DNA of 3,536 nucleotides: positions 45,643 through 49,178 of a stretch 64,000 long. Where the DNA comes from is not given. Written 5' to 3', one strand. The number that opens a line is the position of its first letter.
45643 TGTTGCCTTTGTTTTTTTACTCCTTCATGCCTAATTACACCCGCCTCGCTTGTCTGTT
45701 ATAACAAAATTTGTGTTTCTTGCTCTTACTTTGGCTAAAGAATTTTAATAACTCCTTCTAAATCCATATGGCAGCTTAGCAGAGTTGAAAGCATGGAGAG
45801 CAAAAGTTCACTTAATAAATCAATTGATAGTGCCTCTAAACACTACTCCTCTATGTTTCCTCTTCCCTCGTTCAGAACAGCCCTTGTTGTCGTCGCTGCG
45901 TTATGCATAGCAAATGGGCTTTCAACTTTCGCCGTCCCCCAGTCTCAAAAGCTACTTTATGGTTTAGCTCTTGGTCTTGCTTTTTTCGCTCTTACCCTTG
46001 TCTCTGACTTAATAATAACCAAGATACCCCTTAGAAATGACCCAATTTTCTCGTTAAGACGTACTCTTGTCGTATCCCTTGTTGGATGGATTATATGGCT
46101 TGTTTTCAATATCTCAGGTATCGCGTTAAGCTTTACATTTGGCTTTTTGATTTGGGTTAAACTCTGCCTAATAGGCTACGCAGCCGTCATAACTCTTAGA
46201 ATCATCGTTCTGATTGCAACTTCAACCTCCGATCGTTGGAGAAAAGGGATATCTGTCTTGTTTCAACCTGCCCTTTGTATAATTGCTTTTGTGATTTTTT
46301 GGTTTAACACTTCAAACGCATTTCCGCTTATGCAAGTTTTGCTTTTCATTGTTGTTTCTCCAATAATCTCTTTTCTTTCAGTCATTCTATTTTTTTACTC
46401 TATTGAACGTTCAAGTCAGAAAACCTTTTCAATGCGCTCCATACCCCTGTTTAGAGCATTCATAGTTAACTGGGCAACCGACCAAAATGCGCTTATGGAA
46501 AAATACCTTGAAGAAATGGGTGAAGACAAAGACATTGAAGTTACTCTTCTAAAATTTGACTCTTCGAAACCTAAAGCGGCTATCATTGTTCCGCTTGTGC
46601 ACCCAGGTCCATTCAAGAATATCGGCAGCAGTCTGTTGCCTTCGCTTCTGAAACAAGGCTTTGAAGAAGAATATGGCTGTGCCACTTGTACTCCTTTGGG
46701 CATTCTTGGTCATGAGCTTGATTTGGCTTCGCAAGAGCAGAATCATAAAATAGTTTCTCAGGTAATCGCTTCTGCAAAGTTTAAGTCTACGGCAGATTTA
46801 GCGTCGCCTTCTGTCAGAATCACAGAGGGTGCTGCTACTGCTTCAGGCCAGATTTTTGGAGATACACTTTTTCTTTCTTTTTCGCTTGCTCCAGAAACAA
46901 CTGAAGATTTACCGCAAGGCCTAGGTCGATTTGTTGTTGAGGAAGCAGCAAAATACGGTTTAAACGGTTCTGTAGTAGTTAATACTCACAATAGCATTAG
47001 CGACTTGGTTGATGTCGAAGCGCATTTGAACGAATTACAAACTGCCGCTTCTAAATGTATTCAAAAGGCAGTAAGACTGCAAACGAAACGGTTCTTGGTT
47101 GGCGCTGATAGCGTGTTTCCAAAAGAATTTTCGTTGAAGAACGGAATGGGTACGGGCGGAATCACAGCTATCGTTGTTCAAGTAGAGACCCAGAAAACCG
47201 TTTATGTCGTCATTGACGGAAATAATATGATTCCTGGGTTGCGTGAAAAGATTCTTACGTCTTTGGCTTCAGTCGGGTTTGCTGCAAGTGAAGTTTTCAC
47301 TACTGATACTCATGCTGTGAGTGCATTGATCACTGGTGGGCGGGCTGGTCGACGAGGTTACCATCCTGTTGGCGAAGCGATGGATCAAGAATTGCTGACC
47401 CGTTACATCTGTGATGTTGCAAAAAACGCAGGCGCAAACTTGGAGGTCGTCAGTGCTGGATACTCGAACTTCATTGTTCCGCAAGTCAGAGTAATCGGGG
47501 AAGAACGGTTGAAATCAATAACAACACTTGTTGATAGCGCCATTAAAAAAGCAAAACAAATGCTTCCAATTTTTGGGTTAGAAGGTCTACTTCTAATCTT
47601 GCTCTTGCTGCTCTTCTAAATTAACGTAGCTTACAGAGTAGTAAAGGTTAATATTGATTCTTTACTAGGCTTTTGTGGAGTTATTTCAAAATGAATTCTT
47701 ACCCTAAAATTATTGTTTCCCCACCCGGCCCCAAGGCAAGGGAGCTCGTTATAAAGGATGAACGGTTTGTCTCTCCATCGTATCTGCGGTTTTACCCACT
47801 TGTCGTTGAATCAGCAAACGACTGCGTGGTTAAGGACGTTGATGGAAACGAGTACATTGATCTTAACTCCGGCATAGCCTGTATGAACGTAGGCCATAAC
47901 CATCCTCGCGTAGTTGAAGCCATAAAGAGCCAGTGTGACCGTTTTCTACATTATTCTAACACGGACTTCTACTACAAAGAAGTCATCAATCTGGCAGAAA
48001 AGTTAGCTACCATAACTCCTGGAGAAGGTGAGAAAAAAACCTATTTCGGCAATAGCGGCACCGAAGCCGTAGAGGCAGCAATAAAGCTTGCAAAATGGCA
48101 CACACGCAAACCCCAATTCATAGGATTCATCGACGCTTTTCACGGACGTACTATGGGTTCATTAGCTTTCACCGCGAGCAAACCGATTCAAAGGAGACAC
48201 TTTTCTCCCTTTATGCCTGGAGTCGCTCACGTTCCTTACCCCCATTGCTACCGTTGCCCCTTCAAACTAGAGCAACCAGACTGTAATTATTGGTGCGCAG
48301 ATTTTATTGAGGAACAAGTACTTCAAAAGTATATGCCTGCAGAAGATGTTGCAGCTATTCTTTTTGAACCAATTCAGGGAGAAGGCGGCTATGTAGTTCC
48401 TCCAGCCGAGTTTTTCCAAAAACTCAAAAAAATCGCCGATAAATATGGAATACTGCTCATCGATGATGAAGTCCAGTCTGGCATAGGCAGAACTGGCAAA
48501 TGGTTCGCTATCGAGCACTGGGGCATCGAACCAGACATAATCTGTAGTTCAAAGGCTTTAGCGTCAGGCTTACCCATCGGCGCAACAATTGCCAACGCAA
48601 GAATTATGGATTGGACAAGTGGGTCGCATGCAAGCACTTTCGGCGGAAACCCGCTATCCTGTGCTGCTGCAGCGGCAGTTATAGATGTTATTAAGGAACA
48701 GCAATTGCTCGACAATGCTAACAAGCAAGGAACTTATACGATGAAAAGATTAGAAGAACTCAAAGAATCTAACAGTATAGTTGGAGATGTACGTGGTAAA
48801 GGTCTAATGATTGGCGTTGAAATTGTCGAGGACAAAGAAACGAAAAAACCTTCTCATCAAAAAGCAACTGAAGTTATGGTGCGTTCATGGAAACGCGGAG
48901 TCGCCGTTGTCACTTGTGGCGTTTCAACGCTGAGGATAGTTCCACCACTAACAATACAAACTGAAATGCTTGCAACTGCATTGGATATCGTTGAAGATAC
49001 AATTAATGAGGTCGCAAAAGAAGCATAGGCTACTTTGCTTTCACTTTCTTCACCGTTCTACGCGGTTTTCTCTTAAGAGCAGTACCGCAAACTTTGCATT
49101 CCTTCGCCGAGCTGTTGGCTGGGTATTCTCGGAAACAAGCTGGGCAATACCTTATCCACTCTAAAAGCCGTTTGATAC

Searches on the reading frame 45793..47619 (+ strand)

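Call 15: search_protein_families(library=pfam, proteins=[window:45793-47619:+], max_evalue=0.00001)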
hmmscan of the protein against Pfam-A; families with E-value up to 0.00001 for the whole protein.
window:45793-47619:+ (608 aa): 1 family
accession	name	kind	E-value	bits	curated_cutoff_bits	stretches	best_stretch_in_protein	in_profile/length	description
PF09843.14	DUF2070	-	6.4e-111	371.8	30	1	15-594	2-553/561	Predicted membrane protein (DUF2070)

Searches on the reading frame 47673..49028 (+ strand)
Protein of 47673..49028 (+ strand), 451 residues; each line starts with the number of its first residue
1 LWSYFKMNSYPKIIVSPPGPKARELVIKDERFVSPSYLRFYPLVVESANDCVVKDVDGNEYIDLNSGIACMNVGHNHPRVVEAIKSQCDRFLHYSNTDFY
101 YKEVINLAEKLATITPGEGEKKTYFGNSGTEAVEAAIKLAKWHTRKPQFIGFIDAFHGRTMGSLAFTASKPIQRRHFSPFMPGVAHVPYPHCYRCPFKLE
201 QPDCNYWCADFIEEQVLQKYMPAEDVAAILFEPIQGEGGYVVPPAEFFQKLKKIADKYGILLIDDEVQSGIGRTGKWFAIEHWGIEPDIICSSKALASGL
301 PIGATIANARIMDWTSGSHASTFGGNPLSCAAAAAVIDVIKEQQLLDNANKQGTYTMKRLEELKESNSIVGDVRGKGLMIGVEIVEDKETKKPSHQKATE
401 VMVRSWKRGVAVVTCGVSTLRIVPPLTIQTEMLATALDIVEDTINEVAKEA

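Call 15: search_protein_families(library=pfam, proteins=[window:47673-49028:+], max_evalue=0.00001)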
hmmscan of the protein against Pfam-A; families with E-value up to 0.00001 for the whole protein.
window:47673-49028:+ (451 aa): 1 family
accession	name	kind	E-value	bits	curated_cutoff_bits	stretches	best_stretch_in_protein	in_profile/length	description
PF00202.27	Aminotran_3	-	7.2e-128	427.1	30.5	1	42-444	10-403/403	Aminotransferase class-III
